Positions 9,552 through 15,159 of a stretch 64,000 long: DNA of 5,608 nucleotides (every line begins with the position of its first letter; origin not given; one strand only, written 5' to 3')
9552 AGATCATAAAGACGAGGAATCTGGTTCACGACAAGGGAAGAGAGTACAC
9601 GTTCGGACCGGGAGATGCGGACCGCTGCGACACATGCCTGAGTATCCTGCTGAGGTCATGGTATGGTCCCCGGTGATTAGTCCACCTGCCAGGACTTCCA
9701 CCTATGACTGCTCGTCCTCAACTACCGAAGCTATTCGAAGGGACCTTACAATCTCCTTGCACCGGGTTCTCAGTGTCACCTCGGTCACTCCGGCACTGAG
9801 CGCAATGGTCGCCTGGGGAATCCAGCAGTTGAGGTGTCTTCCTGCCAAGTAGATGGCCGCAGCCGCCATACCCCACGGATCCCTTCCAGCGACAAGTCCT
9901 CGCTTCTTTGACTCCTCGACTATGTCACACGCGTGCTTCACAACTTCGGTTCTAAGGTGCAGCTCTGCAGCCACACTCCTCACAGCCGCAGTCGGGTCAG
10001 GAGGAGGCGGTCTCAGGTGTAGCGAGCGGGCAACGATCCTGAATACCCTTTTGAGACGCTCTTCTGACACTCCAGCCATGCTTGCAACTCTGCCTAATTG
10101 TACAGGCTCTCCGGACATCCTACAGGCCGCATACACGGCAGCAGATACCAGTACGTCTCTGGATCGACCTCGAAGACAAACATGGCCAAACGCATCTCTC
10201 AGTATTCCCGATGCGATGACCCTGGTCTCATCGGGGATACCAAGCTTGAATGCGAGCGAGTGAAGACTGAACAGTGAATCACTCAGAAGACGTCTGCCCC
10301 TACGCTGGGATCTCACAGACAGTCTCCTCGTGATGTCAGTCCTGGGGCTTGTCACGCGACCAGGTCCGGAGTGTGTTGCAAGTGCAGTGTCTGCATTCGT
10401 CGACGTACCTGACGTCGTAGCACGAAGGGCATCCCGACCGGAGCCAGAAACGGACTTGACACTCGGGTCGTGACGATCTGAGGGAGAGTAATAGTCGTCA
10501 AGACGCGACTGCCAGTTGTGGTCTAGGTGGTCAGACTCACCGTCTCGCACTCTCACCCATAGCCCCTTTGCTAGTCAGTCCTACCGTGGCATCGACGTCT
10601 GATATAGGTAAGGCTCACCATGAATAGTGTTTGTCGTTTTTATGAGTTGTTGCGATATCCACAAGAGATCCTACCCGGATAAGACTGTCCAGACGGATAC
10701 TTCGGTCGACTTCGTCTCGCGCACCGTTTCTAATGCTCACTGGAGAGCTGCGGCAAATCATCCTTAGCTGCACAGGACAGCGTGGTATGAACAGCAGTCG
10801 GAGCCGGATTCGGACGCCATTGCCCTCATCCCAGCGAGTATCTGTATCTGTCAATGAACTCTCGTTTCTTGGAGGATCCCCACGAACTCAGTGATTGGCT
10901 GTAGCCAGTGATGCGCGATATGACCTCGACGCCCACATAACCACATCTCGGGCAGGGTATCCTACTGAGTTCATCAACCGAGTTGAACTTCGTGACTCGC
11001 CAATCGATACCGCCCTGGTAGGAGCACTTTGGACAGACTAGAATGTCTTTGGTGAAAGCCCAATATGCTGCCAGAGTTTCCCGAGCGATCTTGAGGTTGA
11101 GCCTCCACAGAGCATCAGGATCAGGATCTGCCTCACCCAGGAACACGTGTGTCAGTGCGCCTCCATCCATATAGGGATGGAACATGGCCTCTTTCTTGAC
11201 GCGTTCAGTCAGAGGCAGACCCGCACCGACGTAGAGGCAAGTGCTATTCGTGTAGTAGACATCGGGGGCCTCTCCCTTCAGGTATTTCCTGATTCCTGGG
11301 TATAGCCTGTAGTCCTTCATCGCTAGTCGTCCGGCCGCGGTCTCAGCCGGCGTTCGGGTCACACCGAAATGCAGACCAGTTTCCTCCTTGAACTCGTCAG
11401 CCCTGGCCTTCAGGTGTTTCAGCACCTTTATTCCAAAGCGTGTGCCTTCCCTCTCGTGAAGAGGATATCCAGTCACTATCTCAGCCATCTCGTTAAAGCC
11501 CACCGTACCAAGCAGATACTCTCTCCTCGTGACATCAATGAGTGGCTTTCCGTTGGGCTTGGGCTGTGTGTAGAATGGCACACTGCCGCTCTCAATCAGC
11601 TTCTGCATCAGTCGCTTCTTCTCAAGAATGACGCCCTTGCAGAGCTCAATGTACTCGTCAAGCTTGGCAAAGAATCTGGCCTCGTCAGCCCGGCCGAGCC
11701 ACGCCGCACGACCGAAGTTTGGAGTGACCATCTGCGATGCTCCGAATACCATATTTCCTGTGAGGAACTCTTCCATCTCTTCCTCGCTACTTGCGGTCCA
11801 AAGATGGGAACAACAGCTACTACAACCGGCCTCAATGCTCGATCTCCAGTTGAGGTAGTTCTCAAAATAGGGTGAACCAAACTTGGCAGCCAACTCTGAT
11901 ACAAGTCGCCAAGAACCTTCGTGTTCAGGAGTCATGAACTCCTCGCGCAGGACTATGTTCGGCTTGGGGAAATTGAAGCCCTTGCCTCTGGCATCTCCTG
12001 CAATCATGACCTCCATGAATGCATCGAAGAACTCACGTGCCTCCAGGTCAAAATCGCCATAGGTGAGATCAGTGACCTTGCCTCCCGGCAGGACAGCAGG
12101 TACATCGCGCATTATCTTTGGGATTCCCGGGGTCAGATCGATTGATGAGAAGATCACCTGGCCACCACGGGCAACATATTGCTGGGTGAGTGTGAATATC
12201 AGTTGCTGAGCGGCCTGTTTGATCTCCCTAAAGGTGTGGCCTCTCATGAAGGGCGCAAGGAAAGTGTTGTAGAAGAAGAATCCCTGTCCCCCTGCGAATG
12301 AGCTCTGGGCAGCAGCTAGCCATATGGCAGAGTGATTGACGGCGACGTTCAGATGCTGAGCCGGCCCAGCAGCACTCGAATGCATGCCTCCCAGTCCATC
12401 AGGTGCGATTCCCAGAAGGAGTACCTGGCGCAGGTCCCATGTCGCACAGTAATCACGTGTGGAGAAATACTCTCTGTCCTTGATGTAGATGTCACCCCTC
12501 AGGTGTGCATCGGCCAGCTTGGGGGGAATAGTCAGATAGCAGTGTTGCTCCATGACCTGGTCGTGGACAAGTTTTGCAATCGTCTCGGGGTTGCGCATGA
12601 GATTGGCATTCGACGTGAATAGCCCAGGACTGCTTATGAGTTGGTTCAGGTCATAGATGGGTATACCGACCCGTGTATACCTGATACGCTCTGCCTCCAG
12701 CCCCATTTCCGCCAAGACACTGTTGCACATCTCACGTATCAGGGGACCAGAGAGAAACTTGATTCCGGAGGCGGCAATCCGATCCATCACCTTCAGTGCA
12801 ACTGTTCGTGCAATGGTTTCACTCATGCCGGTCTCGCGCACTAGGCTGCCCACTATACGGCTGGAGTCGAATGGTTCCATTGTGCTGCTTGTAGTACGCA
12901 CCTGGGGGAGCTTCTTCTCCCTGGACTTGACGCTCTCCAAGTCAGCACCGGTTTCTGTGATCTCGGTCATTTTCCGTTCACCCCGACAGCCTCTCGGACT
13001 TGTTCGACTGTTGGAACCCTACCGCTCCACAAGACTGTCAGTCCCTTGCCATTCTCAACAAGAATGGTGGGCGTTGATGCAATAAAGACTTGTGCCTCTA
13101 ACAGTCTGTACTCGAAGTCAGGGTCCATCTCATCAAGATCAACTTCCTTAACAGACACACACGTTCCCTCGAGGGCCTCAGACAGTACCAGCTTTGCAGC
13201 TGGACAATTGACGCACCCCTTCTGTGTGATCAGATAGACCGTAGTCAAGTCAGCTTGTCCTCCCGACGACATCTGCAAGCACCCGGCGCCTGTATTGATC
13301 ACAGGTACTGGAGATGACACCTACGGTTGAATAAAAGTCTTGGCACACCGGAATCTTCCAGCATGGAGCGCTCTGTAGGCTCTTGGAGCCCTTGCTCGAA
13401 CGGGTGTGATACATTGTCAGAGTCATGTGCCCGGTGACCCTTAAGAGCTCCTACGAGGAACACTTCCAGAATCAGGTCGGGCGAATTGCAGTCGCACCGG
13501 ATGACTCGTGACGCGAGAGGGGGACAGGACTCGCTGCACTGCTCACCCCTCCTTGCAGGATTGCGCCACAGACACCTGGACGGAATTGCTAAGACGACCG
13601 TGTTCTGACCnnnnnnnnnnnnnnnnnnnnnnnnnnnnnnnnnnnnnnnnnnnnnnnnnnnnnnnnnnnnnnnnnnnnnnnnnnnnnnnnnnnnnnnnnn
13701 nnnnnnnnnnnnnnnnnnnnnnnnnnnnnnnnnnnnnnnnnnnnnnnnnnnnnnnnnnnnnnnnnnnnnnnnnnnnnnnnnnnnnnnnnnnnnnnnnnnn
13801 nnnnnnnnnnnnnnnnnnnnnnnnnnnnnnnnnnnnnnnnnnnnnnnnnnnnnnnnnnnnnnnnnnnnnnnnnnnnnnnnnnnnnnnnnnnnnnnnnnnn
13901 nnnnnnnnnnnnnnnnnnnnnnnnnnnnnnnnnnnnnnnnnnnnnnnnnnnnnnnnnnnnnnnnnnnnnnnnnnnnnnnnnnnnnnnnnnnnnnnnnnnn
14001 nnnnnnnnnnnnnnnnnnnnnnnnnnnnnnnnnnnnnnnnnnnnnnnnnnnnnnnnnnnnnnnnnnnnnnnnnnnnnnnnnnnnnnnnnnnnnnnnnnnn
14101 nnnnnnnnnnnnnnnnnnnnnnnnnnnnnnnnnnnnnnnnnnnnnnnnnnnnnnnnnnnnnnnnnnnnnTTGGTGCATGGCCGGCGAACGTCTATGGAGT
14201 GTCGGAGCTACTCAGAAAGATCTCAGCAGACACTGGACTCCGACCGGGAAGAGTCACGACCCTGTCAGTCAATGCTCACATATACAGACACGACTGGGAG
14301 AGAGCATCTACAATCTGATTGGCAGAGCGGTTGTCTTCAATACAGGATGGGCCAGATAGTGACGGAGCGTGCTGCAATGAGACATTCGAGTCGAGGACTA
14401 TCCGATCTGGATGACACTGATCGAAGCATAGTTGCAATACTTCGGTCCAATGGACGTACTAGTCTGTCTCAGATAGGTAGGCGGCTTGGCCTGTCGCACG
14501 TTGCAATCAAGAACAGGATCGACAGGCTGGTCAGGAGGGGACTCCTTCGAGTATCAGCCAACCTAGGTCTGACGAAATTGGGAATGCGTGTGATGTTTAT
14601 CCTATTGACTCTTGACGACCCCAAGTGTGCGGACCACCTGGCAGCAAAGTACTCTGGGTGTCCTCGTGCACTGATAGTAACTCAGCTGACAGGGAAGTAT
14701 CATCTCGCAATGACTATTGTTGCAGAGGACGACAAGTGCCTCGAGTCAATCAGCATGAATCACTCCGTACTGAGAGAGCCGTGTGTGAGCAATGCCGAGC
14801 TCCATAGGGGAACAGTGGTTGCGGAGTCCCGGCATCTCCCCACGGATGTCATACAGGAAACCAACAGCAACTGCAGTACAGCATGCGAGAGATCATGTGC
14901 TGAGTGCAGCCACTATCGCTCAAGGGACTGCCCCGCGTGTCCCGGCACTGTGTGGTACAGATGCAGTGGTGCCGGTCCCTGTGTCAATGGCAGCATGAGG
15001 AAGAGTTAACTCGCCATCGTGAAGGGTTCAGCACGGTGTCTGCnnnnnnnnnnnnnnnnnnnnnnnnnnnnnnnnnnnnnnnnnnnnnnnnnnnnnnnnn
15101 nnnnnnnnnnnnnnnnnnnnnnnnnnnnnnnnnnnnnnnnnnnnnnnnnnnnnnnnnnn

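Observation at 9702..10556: TFB-like protein consisting only of the two cyclin folds, downstream of nrdD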

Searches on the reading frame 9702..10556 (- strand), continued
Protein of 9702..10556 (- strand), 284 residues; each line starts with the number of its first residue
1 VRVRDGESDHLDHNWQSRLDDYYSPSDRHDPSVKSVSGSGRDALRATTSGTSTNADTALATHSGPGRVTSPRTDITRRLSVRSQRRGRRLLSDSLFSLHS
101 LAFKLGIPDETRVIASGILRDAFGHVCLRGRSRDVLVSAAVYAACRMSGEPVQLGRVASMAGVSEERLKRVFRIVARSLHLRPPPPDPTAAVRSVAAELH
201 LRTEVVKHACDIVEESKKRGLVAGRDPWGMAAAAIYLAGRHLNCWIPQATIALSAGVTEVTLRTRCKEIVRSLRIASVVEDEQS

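Call 68: find_related_loci(query=A3, collection=viral_contigs, flank=6000)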
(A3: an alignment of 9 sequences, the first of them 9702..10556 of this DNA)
Query A3 (284 aa) in viral_contigs; peptide patterns used: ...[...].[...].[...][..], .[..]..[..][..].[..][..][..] (x = any residue, [..] = any of these).
282 stretches matched a pattern; 21 encode a relative of the query (tblastn E <= 1e-3); 21 distinct loci.
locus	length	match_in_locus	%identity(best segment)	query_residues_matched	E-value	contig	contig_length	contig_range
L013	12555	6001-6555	35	89-273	3e-28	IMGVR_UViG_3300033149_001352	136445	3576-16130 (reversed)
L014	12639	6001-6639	34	68-275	1e-27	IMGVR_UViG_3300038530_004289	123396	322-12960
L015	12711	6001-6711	33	50-282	6e-27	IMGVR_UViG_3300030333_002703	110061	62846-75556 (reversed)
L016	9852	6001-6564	39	88-275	1e-26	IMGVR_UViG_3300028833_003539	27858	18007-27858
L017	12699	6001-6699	33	50-277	2e-25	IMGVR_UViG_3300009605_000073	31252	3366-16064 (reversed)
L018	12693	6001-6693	32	50-275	5e-24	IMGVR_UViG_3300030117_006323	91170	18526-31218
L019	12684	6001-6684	31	50-273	7e-22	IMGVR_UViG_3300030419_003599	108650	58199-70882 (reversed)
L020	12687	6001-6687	32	50-275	6e-22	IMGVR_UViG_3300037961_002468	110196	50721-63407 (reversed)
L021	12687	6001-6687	30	50-275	8e-21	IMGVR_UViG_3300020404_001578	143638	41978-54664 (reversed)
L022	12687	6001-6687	30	50-275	8e-21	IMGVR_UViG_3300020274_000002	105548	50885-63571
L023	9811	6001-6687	30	50-275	8e-21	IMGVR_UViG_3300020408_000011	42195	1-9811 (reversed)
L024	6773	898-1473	31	89-275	8e-21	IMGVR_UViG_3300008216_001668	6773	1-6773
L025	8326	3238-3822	31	89-278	2e-20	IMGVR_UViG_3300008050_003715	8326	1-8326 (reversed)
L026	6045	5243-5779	34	89-267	3e-20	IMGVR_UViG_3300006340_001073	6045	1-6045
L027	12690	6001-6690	31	50-275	2e-19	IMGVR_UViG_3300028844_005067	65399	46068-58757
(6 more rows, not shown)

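Call 76: find_encoding_contigs(protein=P0137, flank=10000, max_places=2)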
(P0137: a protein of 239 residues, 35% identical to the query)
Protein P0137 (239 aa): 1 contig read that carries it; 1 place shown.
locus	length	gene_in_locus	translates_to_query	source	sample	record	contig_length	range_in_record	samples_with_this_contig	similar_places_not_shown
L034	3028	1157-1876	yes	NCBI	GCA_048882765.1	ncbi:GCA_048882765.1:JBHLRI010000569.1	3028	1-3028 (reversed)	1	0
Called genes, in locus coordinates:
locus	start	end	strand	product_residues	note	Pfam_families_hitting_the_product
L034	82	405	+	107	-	PF11867:T1RH-like_C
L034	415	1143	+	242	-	PF01863:YgjP-like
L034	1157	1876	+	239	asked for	PF00382:TFIIB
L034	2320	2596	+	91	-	PF10107:Endonuc_Holl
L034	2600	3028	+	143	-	PF10107:Endonuc_Holl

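Call 77: find_encoding_contigs(protein=P0205, flank=8000, max_places=2)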
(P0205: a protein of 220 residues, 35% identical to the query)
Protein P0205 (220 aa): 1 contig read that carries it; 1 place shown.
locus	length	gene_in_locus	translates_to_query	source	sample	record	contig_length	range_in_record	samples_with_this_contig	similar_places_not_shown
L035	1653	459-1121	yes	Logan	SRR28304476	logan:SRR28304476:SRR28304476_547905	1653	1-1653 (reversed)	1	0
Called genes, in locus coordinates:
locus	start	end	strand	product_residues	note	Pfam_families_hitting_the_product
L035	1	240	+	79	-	?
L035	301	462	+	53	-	-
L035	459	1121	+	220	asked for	PF00382:TFIIB, PF01857:RB_B (faint), PF00382:TFIIB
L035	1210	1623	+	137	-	-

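Call 78: search_dna_similar(query=window:9702-10556:-, collection=phages, mode=protein, max_rows=15)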
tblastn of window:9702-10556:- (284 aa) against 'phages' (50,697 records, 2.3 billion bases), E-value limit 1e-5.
Records with a match: 4; places in all: 4; records where one place covers at least 80% of the query: 0.
Best place of each record, by identity: <60% 4.
By first word of the organism name: Sulfolobales 4.
By host as written in the record: Sulfolobales 4.
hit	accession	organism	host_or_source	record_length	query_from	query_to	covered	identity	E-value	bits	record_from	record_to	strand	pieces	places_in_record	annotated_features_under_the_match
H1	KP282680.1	Sulfolobales Virus YNP2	Sulfolobales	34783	102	273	61%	28.4%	1e-14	79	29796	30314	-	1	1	Zinc finger, TFIIB-type domain protein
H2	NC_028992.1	Sulfolobales Virus YNP2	Sulfolobales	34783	102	273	61%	28.4%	1e-14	79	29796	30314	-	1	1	Zinc finger, TFIIB-type domain protein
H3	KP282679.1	Sulfolobales virus YNP1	Sulfolobales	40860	102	273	61%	24.3%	1e-8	62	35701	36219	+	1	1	putative Transcription initiation factor B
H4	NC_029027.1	Sulfolobales virus YNP1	Sulfolobales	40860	102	273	61%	24.3%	1e-8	62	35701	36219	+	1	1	putative Transcription initiation factor B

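Call 97: search_protein_families(library=phrogs, proteins=[window:9702-10556:-, P0127, P0138, P0122], max_evalue=0.001)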
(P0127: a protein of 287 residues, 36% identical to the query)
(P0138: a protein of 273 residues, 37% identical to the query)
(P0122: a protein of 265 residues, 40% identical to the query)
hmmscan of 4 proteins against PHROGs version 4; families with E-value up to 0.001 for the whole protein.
window:9702-10556:- (284 aa): 1 family
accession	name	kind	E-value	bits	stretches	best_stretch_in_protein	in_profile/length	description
phrog_20431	-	unknown function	2.1e-32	113.7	1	77-273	90-285/293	-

P0127 (287 aa): 1 family
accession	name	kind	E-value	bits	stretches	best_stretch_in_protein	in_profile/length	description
phrog_20431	-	unknown function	5.7e-30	105.8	1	84-268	101-286/293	-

P0138 (273 aa): 1 family
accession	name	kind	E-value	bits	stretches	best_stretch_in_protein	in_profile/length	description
phrog_20431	-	unknown function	2e-29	104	1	71-263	91-286/293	-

P0122 (265 aa): 1 family
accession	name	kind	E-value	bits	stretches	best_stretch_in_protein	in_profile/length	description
phrog_20431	-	unknown function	2.5e-40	139.8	1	48-259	76-286/293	-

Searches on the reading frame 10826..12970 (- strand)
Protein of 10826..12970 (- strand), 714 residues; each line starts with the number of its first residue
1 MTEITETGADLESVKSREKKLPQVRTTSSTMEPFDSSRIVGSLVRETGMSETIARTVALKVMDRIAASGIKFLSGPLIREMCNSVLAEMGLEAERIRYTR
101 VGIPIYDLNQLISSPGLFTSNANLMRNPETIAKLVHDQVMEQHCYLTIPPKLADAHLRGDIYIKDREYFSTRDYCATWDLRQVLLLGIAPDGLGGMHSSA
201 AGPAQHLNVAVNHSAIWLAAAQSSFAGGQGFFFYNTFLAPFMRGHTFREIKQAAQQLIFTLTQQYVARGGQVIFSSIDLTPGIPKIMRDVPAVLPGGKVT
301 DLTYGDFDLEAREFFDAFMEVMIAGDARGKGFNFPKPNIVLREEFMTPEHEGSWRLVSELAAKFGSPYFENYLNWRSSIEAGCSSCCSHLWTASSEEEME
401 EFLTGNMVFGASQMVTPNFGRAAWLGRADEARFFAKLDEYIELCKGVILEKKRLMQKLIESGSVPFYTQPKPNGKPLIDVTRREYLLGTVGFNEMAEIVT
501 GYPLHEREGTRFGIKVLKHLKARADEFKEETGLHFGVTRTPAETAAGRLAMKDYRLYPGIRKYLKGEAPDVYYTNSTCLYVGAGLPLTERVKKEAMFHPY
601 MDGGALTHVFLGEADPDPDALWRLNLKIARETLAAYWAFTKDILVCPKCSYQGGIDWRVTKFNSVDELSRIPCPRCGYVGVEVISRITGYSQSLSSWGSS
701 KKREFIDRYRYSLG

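Call 3: search_protein_families(library=pfam, proteins=[window:10826-12970:-], max_evalue=0.01)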
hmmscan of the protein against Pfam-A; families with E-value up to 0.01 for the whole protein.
window:10826-12970:- (714 aa): 2 families
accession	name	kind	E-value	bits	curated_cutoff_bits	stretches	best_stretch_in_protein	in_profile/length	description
PF13597.11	NRDD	-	4.2e-128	428.9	26.2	1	121-711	2-562/562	Anaerobic ribonucleoside-triphosphate reductase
PF03477.21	ATP-cone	-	0.0089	17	25.8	0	23-92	2-73/88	ATP cone domain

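Call 4: search_protein_families(library=ncbifam, proteins=[window:10826-12970:-], max_evalue=0.01)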
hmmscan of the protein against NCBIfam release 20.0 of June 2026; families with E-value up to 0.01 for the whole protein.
window:10826-12970:- (714 aa): 8 families
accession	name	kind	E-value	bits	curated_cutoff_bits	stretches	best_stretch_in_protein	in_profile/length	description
TIGR02487.1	NrdD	equivalog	2.6e-123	412.6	326.35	1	120-710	2-580/581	anaerobic ribonucleoside-triphosphate reductase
NF006126.0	PRK08270.1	equivalog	8.3e-86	288.7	548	1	122-712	120-682/684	ribonucleoside triphosphate reductase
NF006358.0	PRK08579.1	equivalog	1.8e-75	254.4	585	2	408-712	331-623/624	anaerobic ribonucleoside triphosphate reductase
NF005497.0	PRK07111.1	equivalog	2.8e-39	135.1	764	2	414-710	454-742/746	anaerobic ribonucleoside triphosphate reductase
NF006127.0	PRK08271.1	equivalog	3.6e-37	128.1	545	1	152-708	103-624/631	anaerobic ribonucleoside-triphosphate reductase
NF006732.0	PRK09263.1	equivalog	7.2e-31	107.3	657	1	143-709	139-703/712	anaerobic ribonucleoside-triphosphate reductase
NF011292.0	PRK14704.1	equivalog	8e-28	97.4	736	2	476-710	394-616/618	anaerobic ribonucleoside triphosphate reductase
TIGR02827.1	RNR_anaer_Bdell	equivalog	7.2e-24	84.2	568.3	1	157-709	81-595/596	anaerobic ribonucleoside-triphosphate reductase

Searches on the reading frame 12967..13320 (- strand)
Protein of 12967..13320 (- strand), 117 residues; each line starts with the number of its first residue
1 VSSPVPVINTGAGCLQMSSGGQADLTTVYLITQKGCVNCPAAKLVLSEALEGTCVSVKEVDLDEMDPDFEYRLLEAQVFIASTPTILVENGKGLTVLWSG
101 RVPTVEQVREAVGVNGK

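Call 3: search_protein_families(library=pfam, proteins=[window:12967-13320:-], max_evalue=0.01)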
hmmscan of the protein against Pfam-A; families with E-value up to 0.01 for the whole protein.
window:12967-13320:- (117 aa): 1 family
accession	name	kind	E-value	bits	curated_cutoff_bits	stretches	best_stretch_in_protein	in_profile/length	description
PF13192.12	Thioredoxin_3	-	3.9e-05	24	24.8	1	32-112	6-75/76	Thioredoxin domain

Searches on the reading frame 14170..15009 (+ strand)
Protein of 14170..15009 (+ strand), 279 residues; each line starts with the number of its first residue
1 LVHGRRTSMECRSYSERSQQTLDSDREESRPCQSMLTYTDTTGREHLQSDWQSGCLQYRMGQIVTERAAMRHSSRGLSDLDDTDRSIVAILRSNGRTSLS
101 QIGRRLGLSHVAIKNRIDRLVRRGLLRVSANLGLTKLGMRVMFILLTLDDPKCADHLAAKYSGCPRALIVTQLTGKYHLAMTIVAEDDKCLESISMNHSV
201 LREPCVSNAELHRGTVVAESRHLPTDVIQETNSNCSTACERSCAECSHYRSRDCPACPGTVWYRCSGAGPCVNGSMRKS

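Call 42: search_protein_families(library=pfam, proteins=[window:14170-15009:+], max_evalue=0.001)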
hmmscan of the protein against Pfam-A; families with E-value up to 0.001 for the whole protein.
window:14170-15009:+ (279 aa): 5 families
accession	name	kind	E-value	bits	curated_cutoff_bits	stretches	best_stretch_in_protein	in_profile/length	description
PF13404.12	HTH_AsnC-type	-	2.1e-12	47.1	27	1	80-120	1-41/42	AsnC-type helix-turn-helix domain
PF13412.12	HTH_24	-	3.9e-09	36.4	21.9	1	80-127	1-48/48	Winged helix-turn-helix DNA-binding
PF12802.13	MarR_2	-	1.6e-05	25.4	27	1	81-128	4-52/61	MarR family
PF01047.28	MarR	-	3.1e-05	24.2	24.6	1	86-131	7-52/59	MarR family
PF12840.13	HTH_20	-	0.00016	22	27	1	81-128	3-50/51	Helix-turn-helix domain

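Call 43: search_protein_families(library=padloc, proteins=[window:14170-15009:+], max_evalue=0.01)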
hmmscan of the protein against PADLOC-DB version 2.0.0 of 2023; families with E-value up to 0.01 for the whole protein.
window:14170-15009:+ (279 aa): 8 families
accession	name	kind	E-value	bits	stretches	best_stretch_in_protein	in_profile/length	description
PDLC01858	CARF3--CARF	-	1.4e-05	23.1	1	78-130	140-192/204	-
PDLC01044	Csa3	-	2.5e-05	22.2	1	67-140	121-192/194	Type I-A associated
PDLC01434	CasR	-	0.00026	18.9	1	79-138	125-186/191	"CAS-I,CAS-II,CAS-III,CAS-IV,CAS-V,CAS-VI; associated_signaling"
PDLC01848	CARF3--CARF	-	0.00029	18.6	1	78-141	133-192/197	-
PDLC01866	CARF3--CARF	-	0.00032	18.7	1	79-129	136-186/207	-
PDLC01268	CasR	-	0.00041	18.4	1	79-127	121-168/179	"CAS-I,CAS-II,CAS-III,CAS-IV,CAS-V,CAS-VI; associated_signaling"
PDLC01438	Csa3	-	0.0017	16.4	1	81-216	147-271/305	"CAS-I,CAS-II,CAS-III,CAS-IV,CAS-V,CAS-VI; associated_signaling"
PDLC01879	CARF3--CARF_TM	-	0.0018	15.9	1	75-128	150-202/222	-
